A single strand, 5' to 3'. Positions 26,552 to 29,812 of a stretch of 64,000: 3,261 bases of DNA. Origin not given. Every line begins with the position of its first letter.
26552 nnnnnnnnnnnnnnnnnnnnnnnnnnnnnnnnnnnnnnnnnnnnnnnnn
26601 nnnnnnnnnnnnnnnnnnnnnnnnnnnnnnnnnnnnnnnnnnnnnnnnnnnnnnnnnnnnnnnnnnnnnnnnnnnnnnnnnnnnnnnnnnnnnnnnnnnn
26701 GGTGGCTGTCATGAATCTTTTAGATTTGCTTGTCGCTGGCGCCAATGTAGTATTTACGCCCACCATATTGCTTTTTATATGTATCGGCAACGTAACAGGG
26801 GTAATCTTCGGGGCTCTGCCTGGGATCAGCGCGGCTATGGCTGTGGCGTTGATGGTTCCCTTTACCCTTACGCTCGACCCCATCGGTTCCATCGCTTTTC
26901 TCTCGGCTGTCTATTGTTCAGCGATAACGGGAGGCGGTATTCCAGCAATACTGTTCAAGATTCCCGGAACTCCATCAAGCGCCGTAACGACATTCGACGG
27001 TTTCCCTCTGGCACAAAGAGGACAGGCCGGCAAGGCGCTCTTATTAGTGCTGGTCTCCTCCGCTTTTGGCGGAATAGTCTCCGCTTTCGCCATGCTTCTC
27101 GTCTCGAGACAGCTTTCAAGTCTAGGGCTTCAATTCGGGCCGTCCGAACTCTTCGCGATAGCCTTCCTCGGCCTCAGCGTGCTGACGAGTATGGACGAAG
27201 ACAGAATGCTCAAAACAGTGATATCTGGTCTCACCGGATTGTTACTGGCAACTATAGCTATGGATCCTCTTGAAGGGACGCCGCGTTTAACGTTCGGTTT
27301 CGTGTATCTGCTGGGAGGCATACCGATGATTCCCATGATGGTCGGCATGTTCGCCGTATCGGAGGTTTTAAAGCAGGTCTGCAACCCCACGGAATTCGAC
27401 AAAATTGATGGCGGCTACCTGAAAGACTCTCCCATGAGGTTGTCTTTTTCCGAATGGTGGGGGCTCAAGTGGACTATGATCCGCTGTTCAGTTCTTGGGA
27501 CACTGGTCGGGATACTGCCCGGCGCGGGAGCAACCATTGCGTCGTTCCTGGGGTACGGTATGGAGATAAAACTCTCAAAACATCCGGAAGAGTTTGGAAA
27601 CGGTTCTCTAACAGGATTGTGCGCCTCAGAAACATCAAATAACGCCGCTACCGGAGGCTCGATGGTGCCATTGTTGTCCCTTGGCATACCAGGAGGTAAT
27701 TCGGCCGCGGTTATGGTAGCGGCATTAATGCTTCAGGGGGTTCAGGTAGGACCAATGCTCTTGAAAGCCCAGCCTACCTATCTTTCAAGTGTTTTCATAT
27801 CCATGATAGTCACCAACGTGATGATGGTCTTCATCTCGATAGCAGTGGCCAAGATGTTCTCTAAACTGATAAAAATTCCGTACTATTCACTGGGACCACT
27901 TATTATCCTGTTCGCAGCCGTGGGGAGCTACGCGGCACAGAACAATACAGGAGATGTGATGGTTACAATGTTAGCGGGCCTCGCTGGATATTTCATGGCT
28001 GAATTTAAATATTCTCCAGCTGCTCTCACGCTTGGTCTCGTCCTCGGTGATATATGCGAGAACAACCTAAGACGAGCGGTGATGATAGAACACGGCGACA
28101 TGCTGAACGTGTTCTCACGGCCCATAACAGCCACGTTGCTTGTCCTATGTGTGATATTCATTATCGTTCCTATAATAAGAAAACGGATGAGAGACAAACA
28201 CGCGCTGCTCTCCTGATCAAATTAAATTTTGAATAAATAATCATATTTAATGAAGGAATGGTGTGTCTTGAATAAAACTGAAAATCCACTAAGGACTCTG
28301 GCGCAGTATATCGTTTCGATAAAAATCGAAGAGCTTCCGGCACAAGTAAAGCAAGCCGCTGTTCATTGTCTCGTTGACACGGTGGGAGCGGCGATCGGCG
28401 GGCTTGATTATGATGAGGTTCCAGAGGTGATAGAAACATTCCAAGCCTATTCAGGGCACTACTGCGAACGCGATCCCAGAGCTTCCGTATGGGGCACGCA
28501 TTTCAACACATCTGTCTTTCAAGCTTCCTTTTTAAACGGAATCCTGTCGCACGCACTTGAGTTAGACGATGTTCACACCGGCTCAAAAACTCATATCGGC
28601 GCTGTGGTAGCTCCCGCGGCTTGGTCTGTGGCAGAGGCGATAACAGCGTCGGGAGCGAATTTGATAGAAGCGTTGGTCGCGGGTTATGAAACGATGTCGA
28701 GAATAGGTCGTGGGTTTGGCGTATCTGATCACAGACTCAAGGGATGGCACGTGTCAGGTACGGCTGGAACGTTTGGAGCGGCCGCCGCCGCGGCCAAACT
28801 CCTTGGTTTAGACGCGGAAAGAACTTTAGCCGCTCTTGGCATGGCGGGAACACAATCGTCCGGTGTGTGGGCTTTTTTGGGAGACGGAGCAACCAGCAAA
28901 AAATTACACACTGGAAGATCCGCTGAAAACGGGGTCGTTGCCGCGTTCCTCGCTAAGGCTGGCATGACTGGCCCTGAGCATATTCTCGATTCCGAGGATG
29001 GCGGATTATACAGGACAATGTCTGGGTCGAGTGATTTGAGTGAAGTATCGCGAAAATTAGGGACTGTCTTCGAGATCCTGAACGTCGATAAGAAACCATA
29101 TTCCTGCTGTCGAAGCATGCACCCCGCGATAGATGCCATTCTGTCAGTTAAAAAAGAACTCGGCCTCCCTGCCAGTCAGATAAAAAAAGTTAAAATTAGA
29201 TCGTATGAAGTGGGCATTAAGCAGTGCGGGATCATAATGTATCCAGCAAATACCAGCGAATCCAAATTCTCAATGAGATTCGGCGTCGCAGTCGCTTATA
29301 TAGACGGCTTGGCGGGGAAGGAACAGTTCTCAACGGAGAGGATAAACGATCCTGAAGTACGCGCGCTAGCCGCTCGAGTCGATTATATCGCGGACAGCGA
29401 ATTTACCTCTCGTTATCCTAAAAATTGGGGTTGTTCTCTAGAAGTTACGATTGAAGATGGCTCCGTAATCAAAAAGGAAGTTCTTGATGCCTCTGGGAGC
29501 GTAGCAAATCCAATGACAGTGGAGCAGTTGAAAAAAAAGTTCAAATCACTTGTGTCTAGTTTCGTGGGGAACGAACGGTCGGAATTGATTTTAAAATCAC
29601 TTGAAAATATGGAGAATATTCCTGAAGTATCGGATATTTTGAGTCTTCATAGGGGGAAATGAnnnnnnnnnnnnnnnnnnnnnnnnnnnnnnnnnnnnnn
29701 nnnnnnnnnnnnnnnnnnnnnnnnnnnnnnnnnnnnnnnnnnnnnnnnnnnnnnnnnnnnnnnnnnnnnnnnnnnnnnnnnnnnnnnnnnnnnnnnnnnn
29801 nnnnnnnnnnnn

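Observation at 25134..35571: TctCBA + PrpD-like + LarA-like + PrpF-like + IDH-like + aconitase operon: candidate undescribed pathway for tricarboxylate isomers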

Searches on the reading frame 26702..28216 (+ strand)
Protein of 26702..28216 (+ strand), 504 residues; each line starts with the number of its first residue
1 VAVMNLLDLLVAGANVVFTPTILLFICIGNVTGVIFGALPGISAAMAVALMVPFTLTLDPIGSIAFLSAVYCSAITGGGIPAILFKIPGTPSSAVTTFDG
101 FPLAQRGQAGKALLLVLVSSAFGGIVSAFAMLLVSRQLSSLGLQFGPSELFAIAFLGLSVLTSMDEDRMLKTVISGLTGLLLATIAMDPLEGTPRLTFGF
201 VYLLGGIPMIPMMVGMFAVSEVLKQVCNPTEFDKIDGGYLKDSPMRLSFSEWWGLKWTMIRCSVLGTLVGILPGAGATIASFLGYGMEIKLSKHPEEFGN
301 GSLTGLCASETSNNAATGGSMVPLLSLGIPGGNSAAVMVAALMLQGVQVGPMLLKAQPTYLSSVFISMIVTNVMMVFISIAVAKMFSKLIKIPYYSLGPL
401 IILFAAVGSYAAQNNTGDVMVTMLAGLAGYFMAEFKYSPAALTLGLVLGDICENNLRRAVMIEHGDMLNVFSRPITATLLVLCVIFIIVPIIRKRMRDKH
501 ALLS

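Call 4: search_protein_families(library=pfam, proteins=[window:26702-28216:+])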
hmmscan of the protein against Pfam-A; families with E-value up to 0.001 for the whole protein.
window:26702-28216:+ (504 aa): 1 family
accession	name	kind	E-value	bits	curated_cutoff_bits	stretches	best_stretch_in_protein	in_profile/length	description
PF01970.21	TctA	-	2.1e-137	458.7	28.9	1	23-442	1-421/423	Tripartite tricarboxylate transporter TctA family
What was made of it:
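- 26702..28216 (+): TctA large membrane subunit (the start is probably ATG 26711). Pfam TctA, 459 bits (call 4).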

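Call 5: search_protein_families(library=ncbifam, proteins=[window:26702-28216:+])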
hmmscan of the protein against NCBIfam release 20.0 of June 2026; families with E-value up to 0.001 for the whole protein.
window:26702-28216:+ (504 aa): 0 families

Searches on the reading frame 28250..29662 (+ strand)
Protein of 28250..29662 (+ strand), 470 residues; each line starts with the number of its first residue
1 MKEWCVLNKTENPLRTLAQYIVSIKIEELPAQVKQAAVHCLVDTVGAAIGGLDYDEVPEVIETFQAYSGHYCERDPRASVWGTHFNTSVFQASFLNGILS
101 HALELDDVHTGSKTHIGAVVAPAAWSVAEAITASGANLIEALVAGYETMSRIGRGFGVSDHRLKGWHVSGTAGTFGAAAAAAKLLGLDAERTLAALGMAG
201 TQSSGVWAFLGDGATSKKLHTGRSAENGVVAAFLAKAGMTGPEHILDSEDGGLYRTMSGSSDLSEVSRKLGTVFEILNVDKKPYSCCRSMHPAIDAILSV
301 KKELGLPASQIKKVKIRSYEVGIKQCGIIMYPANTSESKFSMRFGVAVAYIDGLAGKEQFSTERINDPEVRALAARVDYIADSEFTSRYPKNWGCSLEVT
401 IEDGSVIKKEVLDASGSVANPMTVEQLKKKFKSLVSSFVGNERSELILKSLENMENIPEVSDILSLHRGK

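Call 4: search_protein_families(library=pfam, proteins=[window:28250-29662:+])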
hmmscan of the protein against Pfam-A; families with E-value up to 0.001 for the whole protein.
window:28250-29662:+ (470 aa): 2 families
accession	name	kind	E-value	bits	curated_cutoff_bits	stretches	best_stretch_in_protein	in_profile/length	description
PF03972.19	MmgE_PrpD_N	-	7.9e-72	241.8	32.1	1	16-264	2-242/244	MmgE/PrpD N-terminal domain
PF19305.4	MmgE_PrpD_C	-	1.5e-41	142.5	32.1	1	284-448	1-167/173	MmgE/PrpD C-terminal domain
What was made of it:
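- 28250..29662 (+): MmgE/PrpD-family enzyme, iminodisuccinate-epimerase-like. Candidate hydro-lyase or C3 epimerase acting on a substituted succinate. Pfam (call 4).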

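Call 5: search_protein_families(library=ncbifam, proteins=[window:28250-29662:+])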
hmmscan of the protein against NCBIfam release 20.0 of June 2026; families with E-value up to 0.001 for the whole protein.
window:28250-29662:+ (470 aa): 3 families
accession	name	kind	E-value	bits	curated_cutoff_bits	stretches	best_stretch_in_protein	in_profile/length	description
NF042438.1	PrpD_hiGCgrampos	equivalog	8.9e-23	80.6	950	1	32-462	38-478/499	2-methylcitrate dehydratase PrpD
NF006943.0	PRK09425.1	equivalog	9e-18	64.3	575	1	8-457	10-466/480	bifunctional 2-methylcitrate dehydratase/aconitate hydratase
TIGR02330.1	prpD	equivalog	3.3e-13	49.2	458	1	14-450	4-447/468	2-methylcitrate dehydratase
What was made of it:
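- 28250..29662 (+): PrpD equivalogs score 49-81 bits against cutoffs of 458-950 (call 5).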

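Call 28: search_solved_structures(query=window:28250-29659:+, max_evalue=0.00001, show_alignments=1)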
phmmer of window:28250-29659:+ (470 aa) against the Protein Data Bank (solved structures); distinct sequences matched with E-value up to 0.00001: 12.
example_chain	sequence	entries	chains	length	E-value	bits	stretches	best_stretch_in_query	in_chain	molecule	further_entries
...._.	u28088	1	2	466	3.6e-55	190.7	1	17-437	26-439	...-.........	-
2hp3_A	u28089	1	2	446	3.8e-55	190.6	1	17-437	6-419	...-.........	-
12vw_A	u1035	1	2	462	1.8e-37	132.4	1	17-469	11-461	Cis-aconitate decarboxylase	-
12vt_A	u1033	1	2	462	1.8e-37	132.3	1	17-469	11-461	Cis-aconitate decarboxylase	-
12ux_A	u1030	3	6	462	2.5e-37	131.9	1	17-469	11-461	Cis-aconitate decarboxylase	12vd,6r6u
12vq_A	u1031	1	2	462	1.1e-36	129.8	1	17-469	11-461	Cis-aconitate decarboxylase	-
7br9_A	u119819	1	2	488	1.4e-33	119.6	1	17-468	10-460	Cis-aconitate decarboxylase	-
6r6t_A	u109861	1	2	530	1.9e-33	119.1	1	18-468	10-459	Cis-aconitate decarboxylase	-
7bra_A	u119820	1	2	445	2.7e-30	108.7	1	76-433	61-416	Bacillus subtilis IRG1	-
7e9d_A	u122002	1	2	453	6.7e-29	104.1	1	76-433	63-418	IRG1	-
5mvi_E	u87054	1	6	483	6.9e-13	51.4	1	20-452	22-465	2-methylcitrate dehydratase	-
1szq_A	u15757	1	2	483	6.2e-12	48.2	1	19-452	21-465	2-methylcitrate dehydratase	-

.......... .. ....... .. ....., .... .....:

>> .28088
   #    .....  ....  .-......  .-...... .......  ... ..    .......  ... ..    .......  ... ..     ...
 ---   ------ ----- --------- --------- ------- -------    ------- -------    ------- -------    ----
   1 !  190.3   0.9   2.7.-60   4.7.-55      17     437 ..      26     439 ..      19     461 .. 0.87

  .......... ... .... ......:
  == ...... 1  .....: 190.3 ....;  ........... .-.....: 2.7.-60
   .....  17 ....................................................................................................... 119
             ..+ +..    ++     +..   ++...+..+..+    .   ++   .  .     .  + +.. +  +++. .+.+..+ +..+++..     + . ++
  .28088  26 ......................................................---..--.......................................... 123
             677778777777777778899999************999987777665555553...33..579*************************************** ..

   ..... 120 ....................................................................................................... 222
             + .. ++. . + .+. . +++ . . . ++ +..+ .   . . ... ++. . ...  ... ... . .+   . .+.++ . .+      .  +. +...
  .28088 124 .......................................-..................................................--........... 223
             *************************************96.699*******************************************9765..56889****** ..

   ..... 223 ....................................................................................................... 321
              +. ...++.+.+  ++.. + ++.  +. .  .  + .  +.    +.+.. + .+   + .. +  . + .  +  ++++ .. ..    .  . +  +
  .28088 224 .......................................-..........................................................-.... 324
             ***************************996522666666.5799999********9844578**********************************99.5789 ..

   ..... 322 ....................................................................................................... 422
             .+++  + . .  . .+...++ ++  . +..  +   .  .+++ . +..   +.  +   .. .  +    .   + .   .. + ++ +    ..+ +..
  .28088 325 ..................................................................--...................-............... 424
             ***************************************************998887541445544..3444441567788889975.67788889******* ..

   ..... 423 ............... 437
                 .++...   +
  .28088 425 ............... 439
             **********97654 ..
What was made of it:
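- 28250..29662 (+): PDB sequence search: IDS epimerase 191 bits, cis-aconitate decarboxylase 132, PrpD ~50 (call 28).
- On 2-methylcitrate dehydratase PrpD: PDB PrpD scores ~50 bits against 191 for IDS epimerase (call 28).
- PrpD-like is closer to IDS epimerase (call 28).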
